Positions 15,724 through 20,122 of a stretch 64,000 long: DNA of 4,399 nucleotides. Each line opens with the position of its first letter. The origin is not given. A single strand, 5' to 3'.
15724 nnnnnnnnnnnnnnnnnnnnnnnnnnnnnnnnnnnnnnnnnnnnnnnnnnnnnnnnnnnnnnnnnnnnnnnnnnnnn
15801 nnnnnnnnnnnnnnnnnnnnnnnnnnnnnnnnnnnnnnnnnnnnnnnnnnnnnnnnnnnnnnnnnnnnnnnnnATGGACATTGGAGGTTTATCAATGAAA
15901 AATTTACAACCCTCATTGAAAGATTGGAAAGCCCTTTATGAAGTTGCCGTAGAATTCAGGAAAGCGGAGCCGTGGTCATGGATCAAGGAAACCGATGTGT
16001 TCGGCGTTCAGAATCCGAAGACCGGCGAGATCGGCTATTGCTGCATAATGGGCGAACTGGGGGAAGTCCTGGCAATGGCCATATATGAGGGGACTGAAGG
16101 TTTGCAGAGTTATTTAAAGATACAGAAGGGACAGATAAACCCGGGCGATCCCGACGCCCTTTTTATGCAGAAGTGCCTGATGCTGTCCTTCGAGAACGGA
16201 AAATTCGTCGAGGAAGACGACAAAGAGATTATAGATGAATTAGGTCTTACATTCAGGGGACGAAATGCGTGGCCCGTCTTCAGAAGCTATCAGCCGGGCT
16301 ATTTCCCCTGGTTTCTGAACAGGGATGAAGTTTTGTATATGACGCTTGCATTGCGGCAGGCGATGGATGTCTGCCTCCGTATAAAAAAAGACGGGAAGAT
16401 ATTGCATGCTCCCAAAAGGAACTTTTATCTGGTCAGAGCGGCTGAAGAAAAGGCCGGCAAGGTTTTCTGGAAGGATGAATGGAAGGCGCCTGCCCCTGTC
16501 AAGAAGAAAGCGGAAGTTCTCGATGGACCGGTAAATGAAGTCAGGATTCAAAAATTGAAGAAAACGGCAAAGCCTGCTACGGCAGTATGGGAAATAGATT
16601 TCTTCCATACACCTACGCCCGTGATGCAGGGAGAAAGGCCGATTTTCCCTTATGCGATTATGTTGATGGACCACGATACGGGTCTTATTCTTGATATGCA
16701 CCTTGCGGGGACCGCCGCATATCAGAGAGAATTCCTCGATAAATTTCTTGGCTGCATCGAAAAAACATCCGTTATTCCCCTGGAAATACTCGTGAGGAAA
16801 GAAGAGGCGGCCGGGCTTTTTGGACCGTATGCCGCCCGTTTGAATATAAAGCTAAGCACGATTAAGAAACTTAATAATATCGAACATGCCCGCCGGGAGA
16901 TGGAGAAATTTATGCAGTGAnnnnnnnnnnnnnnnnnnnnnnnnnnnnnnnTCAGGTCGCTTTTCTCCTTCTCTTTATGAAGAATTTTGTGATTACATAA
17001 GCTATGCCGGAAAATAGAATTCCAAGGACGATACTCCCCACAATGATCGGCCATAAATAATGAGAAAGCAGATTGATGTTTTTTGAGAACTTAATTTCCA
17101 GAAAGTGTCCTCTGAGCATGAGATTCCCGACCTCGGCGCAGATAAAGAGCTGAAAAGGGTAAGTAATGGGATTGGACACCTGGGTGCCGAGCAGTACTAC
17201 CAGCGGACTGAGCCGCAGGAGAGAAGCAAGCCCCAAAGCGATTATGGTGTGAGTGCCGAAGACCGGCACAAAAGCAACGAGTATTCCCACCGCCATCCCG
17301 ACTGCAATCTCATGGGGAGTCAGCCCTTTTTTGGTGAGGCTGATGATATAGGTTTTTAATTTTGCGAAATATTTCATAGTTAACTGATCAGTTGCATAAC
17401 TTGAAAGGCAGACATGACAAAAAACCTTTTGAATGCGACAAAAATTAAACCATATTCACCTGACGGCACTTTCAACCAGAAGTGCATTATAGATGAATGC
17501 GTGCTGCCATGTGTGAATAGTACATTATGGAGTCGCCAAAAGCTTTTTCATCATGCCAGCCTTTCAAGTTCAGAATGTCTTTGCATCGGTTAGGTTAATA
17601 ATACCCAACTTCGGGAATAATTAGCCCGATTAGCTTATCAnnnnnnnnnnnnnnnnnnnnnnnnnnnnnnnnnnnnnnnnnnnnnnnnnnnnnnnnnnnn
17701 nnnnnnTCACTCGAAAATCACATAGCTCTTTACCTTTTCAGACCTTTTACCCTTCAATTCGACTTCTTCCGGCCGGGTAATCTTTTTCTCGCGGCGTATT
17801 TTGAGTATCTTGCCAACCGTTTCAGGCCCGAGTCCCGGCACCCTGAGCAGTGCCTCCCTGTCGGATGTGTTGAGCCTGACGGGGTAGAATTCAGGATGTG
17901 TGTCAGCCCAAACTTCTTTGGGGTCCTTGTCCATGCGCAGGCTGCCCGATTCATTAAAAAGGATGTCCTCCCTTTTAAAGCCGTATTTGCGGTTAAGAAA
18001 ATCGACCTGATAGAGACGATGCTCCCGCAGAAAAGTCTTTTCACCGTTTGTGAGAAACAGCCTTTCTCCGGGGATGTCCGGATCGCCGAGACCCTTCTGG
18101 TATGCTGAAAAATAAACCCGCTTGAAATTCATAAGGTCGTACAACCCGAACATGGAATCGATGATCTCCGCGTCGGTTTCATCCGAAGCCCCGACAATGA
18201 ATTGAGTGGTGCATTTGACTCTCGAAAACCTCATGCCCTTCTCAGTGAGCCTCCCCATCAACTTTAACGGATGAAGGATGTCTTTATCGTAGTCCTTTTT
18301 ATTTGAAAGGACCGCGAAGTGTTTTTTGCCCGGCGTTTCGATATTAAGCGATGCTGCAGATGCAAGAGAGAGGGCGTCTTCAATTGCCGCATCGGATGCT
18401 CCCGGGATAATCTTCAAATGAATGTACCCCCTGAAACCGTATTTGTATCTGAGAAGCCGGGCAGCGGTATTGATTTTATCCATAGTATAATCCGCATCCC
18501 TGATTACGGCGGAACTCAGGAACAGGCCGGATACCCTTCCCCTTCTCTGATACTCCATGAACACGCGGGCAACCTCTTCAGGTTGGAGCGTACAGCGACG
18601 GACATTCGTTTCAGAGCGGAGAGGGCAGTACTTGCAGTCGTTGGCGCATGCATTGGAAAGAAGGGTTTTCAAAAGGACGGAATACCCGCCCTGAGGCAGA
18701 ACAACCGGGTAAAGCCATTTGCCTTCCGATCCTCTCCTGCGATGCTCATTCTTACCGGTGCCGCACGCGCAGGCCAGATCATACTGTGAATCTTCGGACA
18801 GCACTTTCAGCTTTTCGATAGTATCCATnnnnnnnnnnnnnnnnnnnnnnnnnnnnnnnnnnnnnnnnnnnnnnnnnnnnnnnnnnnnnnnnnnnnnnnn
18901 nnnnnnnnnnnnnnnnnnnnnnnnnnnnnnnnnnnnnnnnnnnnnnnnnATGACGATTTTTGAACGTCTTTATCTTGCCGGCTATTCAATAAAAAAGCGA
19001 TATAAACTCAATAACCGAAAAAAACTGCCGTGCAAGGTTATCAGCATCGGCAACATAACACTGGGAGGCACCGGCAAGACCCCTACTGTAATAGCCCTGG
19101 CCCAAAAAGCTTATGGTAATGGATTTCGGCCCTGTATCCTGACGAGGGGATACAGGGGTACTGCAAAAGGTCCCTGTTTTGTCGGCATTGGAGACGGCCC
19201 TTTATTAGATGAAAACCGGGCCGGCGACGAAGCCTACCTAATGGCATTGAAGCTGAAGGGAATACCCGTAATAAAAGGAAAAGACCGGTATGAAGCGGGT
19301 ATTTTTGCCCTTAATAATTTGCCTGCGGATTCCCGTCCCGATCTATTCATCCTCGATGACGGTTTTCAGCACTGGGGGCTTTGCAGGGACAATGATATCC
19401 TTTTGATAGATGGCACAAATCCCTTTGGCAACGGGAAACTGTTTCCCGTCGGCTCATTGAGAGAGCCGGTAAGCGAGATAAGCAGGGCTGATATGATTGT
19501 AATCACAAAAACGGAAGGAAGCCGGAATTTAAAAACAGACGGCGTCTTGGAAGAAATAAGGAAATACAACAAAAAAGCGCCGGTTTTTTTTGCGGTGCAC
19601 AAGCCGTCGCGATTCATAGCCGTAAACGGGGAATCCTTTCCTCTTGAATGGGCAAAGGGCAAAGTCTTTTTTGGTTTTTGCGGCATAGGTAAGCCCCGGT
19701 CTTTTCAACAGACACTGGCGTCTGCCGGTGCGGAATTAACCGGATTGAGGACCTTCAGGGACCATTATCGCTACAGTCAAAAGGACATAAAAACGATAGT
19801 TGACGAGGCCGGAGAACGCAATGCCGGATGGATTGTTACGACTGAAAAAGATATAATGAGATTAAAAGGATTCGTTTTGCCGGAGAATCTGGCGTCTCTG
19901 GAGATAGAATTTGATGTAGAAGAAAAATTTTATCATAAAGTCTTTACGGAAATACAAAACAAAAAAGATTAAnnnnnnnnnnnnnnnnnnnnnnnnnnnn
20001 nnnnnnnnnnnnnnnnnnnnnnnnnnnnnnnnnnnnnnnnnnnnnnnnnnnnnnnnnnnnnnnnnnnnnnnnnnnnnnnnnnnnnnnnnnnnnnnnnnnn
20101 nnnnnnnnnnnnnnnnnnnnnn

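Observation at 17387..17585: ~200-bp hairpin element present twice, with its core flipped relative to conserved outer flanks (possible invertible switch)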

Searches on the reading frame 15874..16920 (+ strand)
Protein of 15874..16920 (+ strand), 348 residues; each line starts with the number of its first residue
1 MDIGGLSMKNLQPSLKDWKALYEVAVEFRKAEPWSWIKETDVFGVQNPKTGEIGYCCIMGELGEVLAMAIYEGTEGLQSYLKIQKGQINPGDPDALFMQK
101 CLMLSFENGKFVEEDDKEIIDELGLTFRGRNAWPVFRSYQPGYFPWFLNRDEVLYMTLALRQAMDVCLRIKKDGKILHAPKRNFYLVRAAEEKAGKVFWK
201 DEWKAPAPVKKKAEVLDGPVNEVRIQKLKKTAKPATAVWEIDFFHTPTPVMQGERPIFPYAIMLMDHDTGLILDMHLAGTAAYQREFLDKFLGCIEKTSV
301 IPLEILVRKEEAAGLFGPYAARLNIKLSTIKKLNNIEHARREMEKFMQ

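Call 8: search_protein_families(library=pfam, proteins=[window:15874-16920:+])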
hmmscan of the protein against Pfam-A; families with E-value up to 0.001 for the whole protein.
window:15874-16920:+ (348 aa): 2 families
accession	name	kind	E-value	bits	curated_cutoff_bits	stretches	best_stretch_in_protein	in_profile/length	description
PF23988.1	DUF7309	-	2e-61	206.7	27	1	18-188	1-170/170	Domain of unknown function (DUF7309)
PF22007.2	DUF6930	-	2.8e-30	105.5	27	1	224-344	1-123/123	Domain of unknown function (DUF6930)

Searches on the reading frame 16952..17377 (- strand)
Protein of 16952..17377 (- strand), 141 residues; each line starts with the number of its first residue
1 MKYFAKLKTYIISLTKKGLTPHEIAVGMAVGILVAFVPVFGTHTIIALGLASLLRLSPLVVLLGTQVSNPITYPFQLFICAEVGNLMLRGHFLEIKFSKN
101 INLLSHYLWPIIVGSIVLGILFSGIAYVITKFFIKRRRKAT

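Call 8: search_protein_families(library=pfam, proteins=[window:16952-17377:-])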
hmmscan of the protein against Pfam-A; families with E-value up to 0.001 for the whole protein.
window:16952-17377:- (141 aa): 1 family
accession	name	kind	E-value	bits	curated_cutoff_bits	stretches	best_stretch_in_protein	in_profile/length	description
PF09835.14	DUF2062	-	1.2e-28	100.3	27.4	1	8-140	5-144/147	Uncharacterized protein conserved in bacteria (DUF2062)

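Call 19: find_encoding_contigs(protein=window:16952-17377:-, flank=3000, max_places=10)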
Protein window:16952-17377:- (141 aa): 3 contigs read that carry it; 1 place shown.
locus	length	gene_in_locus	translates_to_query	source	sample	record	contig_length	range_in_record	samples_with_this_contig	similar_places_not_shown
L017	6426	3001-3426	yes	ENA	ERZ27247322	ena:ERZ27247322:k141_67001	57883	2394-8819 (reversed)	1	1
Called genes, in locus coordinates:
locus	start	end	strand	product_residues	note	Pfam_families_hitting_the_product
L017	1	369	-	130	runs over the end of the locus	PF01894:YjbQ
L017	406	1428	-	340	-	PF02606:LpxK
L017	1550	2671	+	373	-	PF04055:Radical_SAM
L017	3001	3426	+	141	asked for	PF09835:DUF2062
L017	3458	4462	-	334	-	PF23988:DUF7309, PF22007:DUF6930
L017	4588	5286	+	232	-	PF00072:Response_reg, PF00486:Trans_reg_C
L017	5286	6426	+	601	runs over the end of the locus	PF16736:sCache_like (weak), PF00672:HAMP, PF00989:PAS (weak), PF13188:PAS_8 (faint), PF08448:PAS_4 (weak), PF13426:PAS_9 (weak), PF00512:HisKA, PF02518:HATPase_c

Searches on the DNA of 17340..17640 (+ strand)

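Call 55: search_rna_families(source=window, start=17340, end=17640, threshold=evalue, max_evalue=1)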
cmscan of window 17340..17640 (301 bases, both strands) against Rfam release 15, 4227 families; matches with E-value up to 1: 0.
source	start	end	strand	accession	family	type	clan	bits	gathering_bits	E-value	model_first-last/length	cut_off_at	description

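Call 57: search_dna_similar(query=window:17384-17594:+, collection=plasmids, mode=distant, max_evalue=0.001)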
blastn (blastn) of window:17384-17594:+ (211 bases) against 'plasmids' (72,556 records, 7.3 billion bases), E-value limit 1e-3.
No match.
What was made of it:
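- Tried and rejected: BLAST against PLSDB plasmids: no match (call 57).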

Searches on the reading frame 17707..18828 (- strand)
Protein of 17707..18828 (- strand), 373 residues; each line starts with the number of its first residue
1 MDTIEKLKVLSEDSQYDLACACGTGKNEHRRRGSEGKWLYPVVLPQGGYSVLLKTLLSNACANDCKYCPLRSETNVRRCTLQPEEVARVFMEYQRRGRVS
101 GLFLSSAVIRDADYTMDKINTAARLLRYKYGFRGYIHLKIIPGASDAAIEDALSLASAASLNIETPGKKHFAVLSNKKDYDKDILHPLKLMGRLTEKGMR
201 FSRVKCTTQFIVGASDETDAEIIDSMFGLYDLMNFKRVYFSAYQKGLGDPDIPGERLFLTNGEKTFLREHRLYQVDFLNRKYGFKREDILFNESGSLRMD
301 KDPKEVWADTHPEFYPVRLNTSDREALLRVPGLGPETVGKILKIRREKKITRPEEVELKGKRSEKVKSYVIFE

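Call 8: search_protein_families(library=pfam, proteins=[window:17707-18828:-])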
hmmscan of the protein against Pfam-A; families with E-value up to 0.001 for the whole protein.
window:17707-18828:- (373 aa): 1 family
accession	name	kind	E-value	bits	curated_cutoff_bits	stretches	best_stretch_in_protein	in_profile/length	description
PF04055.27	Radical_SAM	-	9e-09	36.1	29.5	1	57-225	3-162/166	Radical SAM superfamily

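Call 70: find_homologous_proteins(query=window:17707-18828:-, max_evalue=1e-100)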
Query window:17707-18828:- (373 aa): 3866 proteins with E <= 1e-100 among 8000 candidates; the best 120 are listed.
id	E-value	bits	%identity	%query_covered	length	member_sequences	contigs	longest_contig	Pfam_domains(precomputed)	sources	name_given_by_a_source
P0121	1.3e-245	832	98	100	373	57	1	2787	PF04055.28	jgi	jgi:predicted DNA-binding helix-hairpin-helix protein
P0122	2.9e-213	726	85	100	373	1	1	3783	PF04055.28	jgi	jgi:predicted DNA-binding helix-hairpin-helix protein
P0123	1.4e-210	717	82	100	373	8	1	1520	PF04055.28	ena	-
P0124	2.9e-210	716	83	100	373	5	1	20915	PF04055.28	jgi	jgi:predicted DNA-binding helix-hairpin-helix protein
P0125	7.4e-209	711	84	100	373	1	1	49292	PF04055.28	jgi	jgi:predicted DNA-binding helix-hairpin-helix protein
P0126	7.4e-209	711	84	100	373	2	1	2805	PF04055.28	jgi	jgi:predicted DNA-binding helix-hairpin-helix protein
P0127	1.2e-207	707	81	100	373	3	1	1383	PF04055.28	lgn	-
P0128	1.3e-207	707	82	100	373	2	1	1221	PF04055.28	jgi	jgi:predicted DNA-binding helix-hairpin-helix protein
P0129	1.5e-207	707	81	100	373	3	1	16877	PF04055.28,PF12836.14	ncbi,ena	-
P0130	2.4e-207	706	82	100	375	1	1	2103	PF04055.28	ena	-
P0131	5.4e-207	705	82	100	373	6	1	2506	PF04055.28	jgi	-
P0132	1.8e-206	703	81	100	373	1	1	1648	PF04055.28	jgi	jgi:predicted DNA-binding helix-hairpin-helix protein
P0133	2.6e-206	703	82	100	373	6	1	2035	PF04055.28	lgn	-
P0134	2.8e-206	703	81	100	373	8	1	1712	PF04055.28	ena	-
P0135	3.3e-206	702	82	100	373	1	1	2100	PF04055.28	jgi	jgi:predicted DNA-binding helix-hairpin-helix protein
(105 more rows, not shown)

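Call 71: find_encoding_contigs(protein=P0121, flank=1500, max_places=6)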
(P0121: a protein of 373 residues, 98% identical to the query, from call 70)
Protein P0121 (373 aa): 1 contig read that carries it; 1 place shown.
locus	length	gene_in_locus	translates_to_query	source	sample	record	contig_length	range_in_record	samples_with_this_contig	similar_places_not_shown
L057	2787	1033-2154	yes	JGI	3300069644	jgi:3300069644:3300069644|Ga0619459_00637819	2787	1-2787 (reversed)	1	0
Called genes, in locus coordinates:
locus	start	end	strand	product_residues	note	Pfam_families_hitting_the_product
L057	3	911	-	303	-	?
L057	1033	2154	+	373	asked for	PF04055:Radical_SAM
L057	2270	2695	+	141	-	PF09835:DUF2062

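Call 72: find_encoding_contigs(protein=P0125, flank=1500, max_places=3)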
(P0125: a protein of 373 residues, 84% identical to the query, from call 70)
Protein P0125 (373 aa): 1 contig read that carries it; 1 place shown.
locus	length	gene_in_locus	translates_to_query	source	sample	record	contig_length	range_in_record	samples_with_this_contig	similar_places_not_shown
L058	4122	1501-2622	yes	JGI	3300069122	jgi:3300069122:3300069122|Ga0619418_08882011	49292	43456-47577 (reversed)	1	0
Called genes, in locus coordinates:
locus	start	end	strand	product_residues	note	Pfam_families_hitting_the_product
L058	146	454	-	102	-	-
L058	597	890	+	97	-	-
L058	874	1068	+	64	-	-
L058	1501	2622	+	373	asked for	PF04055:Radical_SAM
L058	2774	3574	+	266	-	PF02621:VitK2_biosynth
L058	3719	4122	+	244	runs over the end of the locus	PF02463:SMC_N, PF09818:ABC_ATPase (faint), PF00005:ABC_tran, PF13401:AAA_22 (weak), PF13304:AAA_21 (weak)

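Call 73: find_encoding_contigs(protein=P0122, flank=1500, max_places=3)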
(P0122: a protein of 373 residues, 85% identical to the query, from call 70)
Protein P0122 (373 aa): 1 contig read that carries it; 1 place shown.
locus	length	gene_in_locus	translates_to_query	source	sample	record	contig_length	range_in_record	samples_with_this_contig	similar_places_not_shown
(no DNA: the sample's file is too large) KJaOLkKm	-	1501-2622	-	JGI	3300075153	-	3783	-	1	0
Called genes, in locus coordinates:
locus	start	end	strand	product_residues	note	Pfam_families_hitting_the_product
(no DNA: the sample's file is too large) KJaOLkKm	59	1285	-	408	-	PF03235:GmrSD_N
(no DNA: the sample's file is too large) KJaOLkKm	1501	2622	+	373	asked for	PF04055:Radical_SAM (weak)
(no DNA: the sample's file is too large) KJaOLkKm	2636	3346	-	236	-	PF07238:PilZ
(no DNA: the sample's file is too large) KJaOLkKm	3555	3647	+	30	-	-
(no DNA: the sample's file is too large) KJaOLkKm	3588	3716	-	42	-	?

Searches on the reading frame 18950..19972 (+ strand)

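Call 8: search_protein_families(library=pfam, proteins=[window:18950-19972:+])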
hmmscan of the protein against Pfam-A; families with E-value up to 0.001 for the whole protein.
window:18950-19972:+ (340 aa): 1 family
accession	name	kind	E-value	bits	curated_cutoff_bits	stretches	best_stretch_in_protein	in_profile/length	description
PF02606.20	LpxK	-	2.9e-78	263.7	27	1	4-332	8-324/328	Tetraacyldisaccharide-1-P 4'-kinase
